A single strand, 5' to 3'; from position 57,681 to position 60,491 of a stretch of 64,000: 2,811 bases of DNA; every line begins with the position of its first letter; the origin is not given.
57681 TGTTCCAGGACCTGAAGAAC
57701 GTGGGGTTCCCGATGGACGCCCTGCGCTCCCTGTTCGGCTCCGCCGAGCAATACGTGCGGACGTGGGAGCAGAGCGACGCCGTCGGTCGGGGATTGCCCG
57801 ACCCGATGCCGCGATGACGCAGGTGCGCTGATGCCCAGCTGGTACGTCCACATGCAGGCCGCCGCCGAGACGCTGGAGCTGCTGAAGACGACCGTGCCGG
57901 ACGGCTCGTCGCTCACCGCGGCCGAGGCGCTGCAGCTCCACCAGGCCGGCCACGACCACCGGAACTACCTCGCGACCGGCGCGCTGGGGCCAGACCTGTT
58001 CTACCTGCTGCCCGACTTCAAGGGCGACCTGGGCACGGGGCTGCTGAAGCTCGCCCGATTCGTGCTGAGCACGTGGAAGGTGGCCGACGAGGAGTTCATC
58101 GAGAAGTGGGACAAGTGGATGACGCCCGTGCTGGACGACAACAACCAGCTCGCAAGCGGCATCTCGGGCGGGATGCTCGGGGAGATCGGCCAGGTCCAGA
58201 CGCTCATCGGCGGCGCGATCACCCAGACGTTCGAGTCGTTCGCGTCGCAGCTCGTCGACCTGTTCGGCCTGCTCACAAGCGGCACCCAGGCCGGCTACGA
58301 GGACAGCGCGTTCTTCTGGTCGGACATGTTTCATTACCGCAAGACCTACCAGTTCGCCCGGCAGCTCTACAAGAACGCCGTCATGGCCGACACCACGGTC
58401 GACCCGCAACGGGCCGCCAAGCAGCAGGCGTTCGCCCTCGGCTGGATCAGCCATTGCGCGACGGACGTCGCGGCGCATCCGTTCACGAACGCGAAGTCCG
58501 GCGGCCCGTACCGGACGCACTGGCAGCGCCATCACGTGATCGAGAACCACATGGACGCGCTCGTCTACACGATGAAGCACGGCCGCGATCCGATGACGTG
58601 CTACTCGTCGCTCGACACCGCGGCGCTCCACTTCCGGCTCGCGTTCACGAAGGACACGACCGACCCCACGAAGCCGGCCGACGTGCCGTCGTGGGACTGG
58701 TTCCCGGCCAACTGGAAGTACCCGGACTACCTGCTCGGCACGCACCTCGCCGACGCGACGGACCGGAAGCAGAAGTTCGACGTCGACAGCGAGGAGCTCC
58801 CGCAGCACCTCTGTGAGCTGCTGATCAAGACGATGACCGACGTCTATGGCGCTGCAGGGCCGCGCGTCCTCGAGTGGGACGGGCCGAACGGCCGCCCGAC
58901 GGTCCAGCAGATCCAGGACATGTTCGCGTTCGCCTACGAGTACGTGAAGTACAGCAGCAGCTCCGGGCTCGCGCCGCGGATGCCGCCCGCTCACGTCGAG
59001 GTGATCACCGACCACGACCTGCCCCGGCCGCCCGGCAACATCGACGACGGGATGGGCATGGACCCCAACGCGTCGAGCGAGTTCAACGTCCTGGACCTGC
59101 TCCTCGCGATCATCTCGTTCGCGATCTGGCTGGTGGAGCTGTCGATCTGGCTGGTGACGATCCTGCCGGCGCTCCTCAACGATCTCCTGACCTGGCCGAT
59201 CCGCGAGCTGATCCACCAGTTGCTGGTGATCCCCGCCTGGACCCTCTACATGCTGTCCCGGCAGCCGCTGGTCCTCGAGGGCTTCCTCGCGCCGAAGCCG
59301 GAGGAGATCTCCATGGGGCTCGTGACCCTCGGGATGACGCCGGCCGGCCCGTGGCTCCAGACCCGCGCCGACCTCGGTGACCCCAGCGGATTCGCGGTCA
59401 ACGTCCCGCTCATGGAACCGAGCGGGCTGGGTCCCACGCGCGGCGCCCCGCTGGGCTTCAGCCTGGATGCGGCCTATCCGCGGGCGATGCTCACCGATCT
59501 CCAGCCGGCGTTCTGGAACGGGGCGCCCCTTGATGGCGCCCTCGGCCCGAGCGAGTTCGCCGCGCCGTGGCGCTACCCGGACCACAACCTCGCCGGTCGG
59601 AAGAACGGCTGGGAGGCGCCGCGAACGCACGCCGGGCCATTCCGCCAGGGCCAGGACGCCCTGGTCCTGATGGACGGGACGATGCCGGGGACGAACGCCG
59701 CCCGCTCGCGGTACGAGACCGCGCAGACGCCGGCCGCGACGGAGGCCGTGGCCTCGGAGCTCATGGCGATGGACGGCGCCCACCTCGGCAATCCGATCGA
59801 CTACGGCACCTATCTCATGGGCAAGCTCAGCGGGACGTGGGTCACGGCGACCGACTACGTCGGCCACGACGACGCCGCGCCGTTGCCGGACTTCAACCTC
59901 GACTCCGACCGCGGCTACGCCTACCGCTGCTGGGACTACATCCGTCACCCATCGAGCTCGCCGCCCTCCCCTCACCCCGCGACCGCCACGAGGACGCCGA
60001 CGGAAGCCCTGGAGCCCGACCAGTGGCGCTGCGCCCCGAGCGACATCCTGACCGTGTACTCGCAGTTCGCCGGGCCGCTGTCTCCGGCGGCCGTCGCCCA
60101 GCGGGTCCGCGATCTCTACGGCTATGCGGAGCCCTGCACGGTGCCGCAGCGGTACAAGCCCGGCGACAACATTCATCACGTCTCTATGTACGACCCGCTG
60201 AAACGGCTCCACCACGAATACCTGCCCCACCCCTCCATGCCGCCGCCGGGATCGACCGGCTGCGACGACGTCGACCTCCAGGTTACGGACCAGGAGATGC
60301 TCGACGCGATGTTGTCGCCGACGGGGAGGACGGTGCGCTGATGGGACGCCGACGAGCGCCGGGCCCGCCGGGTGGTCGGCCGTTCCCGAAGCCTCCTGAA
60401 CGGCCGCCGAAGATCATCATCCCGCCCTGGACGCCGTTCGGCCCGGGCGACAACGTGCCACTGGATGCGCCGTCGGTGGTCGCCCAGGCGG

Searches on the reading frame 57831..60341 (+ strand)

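Call 87: search_protein_families(library=pfam, proteins=[window:57831-60341:+], max_evalue=0.0001)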
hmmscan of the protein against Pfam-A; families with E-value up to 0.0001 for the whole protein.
window:57831-60341:+ (836 aa): 1 family
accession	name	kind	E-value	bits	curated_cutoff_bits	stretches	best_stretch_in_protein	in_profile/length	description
PF00882.24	Zn_dep_PLPC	-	3.2e-09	37.4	26.8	1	30-252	21-131/167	Zinc dependent phospholipase C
